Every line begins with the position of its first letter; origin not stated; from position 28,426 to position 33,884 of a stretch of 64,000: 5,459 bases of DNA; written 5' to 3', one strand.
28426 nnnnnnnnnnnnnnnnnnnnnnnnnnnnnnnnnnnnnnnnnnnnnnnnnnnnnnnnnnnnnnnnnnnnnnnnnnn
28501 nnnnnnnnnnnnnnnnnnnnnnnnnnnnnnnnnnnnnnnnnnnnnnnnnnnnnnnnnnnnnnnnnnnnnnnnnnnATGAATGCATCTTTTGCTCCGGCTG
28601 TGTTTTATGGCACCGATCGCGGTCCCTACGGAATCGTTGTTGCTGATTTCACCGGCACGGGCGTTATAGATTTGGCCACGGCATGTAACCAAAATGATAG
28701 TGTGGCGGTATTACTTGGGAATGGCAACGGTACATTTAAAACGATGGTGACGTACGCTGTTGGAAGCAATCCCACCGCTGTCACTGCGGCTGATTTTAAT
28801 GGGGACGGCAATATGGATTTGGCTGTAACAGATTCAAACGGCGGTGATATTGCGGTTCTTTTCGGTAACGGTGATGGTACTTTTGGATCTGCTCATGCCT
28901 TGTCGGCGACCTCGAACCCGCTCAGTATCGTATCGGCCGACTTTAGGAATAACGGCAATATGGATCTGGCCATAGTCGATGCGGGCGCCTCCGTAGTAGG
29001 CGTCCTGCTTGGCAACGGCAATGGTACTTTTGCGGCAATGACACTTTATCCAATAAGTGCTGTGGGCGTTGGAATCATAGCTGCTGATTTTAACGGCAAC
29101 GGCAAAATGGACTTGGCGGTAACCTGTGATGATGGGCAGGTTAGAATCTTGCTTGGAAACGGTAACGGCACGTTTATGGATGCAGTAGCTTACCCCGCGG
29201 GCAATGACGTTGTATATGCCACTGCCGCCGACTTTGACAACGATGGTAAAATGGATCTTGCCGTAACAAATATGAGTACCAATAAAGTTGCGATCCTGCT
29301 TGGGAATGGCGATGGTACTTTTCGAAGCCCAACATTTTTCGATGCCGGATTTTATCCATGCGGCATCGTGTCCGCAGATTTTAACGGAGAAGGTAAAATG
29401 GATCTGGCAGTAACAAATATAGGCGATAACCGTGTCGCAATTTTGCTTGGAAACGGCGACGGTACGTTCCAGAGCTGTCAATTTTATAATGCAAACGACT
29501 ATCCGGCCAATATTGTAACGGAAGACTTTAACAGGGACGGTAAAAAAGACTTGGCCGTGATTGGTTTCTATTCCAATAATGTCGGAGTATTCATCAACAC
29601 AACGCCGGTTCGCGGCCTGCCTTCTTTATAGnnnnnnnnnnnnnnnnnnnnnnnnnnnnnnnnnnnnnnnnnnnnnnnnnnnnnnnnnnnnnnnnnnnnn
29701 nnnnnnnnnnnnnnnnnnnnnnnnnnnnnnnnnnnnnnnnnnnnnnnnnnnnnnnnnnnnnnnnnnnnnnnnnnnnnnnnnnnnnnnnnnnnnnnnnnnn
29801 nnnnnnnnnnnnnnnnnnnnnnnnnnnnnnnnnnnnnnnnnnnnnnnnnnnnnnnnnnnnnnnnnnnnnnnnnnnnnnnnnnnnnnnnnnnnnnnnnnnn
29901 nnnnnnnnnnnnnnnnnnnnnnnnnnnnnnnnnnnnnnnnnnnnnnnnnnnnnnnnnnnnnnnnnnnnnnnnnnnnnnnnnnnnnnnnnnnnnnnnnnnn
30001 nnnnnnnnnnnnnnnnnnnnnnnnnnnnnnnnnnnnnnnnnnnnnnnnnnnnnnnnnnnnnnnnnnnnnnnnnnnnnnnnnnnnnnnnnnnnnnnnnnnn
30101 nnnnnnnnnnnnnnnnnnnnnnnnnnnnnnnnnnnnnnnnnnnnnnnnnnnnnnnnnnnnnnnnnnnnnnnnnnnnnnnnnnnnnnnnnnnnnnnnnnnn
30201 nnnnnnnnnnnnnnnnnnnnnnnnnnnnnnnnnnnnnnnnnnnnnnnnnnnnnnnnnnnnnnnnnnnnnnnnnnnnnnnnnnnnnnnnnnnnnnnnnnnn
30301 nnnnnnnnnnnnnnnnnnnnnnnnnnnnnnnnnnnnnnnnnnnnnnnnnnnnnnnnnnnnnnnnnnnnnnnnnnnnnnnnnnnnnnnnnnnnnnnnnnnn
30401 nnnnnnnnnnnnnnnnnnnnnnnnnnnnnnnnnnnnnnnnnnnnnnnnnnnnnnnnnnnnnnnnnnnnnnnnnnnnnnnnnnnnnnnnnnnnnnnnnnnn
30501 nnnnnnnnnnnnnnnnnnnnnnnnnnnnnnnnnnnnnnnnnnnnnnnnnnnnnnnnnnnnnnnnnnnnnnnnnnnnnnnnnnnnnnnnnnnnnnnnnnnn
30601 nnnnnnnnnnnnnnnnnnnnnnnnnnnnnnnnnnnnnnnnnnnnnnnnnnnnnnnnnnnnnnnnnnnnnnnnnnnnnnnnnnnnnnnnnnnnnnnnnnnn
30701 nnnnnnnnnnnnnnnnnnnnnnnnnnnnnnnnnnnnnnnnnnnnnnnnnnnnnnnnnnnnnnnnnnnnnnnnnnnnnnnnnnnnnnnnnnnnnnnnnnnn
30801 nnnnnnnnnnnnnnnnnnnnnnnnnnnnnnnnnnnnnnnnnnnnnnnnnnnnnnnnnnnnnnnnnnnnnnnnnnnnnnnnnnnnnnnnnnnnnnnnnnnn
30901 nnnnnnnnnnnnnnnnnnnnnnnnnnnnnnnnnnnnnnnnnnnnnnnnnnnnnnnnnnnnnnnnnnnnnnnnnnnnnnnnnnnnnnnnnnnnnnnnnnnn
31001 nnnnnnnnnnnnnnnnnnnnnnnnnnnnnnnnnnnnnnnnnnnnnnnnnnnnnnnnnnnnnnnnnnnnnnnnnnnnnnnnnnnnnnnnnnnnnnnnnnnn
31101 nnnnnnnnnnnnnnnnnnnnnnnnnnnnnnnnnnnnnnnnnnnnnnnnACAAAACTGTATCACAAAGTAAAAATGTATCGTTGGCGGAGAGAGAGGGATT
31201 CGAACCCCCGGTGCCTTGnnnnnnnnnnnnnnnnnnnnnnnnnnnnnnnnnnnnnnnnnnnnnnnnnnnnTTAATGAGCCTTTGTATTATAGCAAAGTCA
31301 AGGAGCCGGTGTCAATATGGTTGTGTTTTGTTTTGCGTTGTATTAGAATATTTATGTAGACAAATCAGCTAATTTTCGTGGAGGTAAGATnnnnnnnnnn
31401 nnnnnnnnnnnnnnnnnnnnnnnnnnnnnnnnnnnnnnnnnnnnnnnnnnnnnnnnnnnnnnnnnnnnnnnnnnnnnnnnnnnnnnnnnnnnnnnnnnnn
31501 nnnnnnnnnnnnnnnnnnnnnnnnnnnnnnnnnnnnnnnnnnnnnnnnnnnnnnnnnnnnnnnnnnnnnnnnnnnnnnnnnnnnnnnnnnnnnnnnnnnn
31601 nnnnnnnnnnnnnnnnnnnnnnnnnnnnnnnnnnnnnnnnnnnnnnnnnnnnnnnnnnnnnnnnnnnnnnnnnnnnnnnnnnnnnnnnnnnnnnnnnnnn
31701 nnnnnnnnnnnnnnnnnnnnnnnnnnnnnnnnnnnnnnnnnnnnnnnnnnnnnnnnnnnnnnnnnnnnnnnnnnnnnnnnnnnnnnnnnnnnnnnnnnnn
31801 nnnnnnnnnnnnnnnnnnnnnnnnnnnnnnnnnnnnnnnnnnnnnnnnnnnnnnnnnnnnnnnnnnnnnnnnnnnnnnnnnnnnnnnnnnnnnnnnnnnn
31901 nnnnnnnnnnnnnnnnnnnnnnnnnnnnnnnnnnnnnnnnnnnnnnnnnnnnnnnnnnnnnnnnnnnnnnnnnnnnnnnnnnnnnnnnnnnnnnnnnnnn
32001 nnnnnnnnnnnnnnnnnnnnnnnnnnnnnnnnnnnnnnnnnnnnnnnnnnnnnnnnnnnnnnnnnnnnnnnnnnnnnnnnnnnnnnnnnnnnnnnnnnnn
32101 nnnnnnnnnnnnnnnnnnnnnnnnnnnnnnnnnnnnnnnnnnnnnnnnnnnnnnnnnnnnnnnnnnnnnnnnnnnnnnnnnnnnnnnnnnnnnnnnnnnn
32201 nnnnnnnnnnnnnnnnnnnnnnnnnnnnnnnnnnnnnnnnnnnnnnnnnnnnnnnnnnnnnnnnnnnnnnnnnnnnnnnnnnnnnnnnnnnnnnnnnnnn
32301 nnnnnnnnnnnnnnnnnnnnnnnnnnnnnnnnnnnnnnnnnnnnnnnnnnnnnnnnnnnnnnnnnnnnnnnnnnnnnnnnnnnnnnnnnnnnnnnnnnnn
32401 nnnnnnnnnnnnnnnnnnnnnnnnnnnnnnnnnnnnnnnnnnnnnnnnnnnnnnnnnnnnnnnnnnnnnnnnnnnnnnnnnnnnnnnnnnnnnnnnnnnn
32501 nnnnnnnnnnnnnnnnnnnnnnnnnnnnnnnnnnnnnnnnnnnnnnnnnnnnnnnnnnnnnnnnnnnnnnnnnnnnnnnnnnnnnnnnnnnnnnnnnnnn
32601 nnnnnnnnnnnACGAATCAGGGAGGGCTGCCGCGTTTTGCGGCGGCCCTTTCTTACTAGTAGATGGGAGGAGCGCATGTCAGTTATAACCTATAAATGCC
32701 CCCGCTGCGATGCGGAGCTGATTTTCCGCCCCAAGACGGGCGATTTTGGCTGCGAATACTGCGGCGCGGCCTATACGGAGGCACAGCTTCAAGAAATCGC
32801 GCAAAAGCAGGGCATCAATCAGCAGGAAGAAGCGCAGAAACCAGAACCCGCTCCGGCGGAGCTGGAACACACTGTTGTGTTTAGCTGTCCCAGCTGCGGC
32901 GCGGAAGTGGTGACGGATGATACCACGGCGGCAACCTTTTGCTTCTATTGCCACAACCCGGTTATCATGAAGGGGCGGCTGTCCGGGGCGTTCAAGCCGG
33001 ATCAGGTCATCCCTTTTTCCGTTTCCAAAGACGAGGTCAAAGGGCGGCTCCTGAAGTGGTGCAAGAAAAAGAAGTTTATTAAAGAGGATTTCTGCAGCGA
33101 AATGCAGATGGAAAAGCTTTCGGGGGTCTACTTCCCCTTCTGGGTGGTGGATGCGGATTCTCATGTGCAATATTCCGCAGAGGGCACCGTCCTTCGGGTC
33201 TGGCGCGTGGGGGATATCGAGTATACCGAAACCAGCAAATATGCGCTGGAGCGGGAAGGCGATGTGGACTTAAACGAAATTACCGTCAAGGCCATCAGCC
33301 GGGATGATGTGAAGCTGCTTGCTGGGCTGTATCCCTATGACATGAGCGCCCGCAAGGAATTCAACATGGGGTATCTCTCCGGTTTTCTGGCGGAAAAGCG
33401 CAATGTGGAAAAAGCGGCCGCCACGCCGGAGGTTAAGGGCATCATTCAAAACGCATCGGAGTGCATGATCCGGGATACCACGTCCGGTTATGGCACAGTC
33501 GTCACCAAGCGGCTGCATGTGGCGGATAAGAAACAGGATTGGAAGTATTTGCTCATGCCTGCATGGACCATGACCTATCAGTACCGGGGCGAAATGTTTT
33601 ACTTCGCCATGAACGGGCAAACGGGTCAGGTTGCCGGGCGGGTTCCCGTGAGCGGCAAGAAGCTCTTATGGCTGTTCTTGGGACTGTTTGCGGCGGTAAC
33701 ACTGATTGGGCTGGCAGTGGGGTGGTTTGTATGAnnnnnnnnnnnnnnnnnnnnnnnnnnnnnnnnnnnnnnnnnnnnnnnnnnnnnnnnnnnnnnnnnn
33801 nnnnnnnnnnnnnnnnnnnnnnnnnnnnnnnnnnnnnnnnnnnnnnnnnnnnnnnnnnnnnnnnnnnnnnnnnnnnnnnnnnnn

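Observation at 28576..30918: Cytoplasmic FG-GAP beta-propeller plus clostripain-like (C11, clan CD) cysteine protease pair in the island abutting tRNA-Ser: candidate undescribed conflict/cell-death module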

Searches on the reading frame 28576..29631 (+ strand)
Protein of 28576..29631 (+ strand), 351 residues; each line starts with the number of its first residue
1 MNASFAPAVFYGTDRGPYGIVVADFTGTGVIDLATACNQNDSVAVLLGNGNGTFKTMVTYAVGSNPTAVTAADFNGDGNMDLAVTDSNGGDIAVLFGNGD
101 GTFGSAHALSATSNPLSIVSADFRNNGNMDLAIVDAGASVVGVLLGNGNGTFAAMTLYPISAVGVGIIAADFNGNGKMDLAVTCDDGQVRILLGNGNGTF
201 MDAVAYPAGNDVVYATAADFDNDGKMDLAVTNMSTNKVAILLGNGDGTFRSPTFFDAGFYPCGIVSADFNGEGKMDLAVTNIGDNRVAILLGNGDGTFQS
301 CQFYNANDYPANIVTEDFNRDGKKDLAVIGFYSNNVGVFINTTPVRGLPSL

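Call 4: search_protein_families(library=pfam, proteins=[window:28576-29631:+], max_evalue=0.1)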
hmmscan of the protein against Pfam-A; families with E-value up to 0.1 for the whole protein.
window:28576-29631:+ (351 aa): 5 families
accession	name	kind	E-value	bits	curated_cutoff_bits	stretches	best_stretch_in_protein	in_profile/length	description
PF13517.12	FG-GAP_3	-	4.5e-59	197.4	26.9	6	171-230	1-61/61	FG-GAP-like repeat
PF01839.29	FG-GAP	-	8e-16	58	22.1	3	216-234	6-24/37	FG-GAP repeat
PF14783.12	BBS2_Mid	-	0.0055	17.2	27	0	167-190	83-106/108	Ciliary BBSome complex subunit 2, middle region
PF12256.14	TcdB_toxin_midN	-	0.0067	16.2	24.8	0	65-90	26-51/181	Insecticide toxin TcdB middle/N-terminal region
PF00400.38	WD40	-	0.095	13.8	27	0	168-191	15-37/39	WD domain, G-beta repeat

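Call 5: search_protein_families(library=ncbifam, proteins=[window:28576-29631:+], max_evalue=0.1)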
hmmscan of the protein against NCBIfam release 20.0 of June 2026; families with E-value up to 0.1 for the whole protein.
window:28576-29631:+ (351 aa): 3 families
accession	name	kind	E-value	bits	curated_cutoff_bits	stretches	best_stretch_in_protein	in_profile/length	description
NF047539.1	XAC2610_fam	domain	2e-08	34.6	35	0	70-91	2-23/89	XAC2610-related protein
NF052323.1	T9SSA_dep_M6i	equivalog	0.00017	19.7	600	0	186-284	761-859/1043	T9SS-dependent M6-like inactivated metalloprotease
NF040734.1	CC-COOH_SaoC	equivalog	0.0047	16.7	80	0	210-241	45-79/148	Cys-Cys-COOH (seleno)protein SaoC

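Call 6: search_protein_families(library=padloc, proteins=[window:28576-29631:+], max_evalue=0.1)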
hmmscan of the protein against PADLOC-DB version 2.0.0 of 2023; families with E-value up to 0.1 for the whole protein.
window:28576-29631:+ (351 aa): 0 families

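Call 31: find_homologous_proteins(query=window:28576-29631:+, max_evalue=1e-20)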
Query window:28576-29631:+ (351 aa): 7560 proteins with E <= 1e-20 among 8000 candidates; the best 120 are listed.
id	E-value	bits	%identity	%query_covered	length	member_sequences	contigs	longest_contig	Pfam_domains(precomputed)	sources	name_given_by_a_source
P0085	6.4e-134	465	42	89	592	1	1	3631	PF01839.30,PF16743.11,PF13517.13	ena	-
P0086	1.0e-121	424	40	94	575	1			PF01839.30,PF13517.13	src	-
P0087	5.4e-118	412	35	97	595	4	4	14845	PF01839.30,PF12256.15,PF16743.11,PF00404.25,PF13517.13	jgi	jgi:hypothetical protein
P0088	1.1e-116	408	46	95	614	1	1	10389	PF01839.30,PF13517.13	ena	-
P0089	5.8e-115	402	40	97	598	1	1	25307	PF01839.30,PF13517.13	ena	-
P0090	5.1e-114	399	42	88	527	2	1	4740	PF01839.30,PF12256.15,PF13517.13,PF00395.26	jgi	-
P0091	7.5e-114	399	43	96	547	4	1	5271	PF01839.30,PF13517.13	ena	-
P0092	1.3e-112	394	42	93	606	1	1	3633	PF01839.30,PF16743.11,PF13517.13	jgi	jgi:hypothetical protein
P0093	4.4e-112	393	41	89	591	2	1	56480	PF01839.30,PF12256.15,PF16743.11,PF13517.13,PF00395.26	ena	-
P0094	7.3e-112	392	40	95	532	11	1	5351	PF01839.30,PF12256.15,PF13517.13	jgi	-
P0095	2.9e-111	390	40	99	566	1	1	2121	PF01839.30,PF12256.15,PF16743.11,PF14779.13,PF13517.13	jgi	jgi:hypothetical protein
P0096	5.0e-110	386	46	93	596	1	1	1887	PF01839.30,PF13517.13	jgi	jgi:hypothetical protein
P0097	7.5e-110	385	41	95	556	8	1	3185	PF22073.3,PF01839.30,PF15780.12,PF13517.13,PF22544.3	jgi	-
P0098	3.1e-107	377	43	97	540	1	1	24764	PF01839.30,PF13517.13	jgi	jgi:VCBS repeat protein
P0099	9.8e-107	375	38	98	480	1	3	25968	PF22073.3,PF01839.30,PF15780.12,PF13517.13,PF22544.3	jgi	jgi:hypothetical protein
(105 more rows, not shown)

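Call 74: predict_structure(alignment_id=A5)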
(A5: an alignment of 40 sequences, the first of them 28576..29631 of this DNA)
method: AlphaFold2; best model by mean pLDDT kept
length: 351 residues; sequences in the alignment: 40
mean_pLDDT: 96.9   pTM: 0.93
mean pLDDT of the five models: 96.9, 96.8, 96.8, 96.5, 96.6
residues with pLDDT >= 90: 339; 70-90: 4; 50-70: 7; < 50: 1
segments of 3 or more residues with pLDDT < 50: none
pLDDT, mean of each block of 10 residues (from residue 1): 92 98 98 98 98 98 98 98 98 98 98 98 98 98 98 98 97 98 98 98 98 98 99 98 98 98 98 97 98 98 98 98 98 98 69 46
secondary structure, 60 per line:
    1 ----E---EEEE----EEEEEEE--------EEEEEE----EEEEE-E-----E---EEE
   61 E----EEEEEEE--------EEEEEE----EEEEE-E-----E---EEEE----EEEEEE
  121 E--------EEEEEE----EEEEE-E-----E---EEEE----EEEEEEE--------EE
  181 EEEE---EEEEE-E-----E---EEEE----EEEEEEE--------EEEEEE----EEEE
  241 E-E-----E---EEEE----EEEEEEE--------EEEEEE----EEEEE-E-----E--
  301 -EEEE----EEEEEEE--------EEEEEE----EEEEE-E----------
elements in order: E9-12 E17-23 E32-37 E42-46 E58-61 E66-72 E81-86 E91-95 E107-110 E115-121 E130-135 E140-144 E156-159 E164-170 E179-184 E188-192 E204-207 E212-218 E227-232 E237-241 E253-256 E261-267 E276-281 E286-290 E302-305 E310-316 E325-330 E335-339

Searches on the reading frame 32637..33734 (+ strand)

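Call 19: search_protein_families(library=pfam, proteins=[window:32637-33734:+], max_evalue=0.001)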
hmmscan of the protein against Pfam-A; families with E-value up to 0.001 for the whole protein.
window:32637-33734:+ (365 aa): 5 families
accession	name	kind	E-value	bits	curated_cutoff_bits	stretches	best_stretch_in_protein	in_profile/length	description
PF08271.17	Zn_Ribbon_TF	-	4.3e-07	29.8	29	1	19-44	1-27/43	TFIIB zinc-binding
PF03119.21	DNA_ligase_ZBD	-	2.7e-05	24.4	25.8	0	84-102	2-20/27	NAD-dependent DNA ligase C4 zinc finger domain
PF13248.11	Zn_ribbon_3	-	0.00012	21.8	27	0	83-105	4-22/26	zinc-ribbon domain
PF25164.1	CoiA_N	-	0.00045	20.1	26.3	0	75-92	11-28/50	Competence protein CoiA, N-terminal domain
PF07754.17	HVO_2753_ZBP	-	0.00082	19.6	33.2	0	76-92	11-27/46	Small zinc finger protein HVO_2753-like, Zn-binding pocket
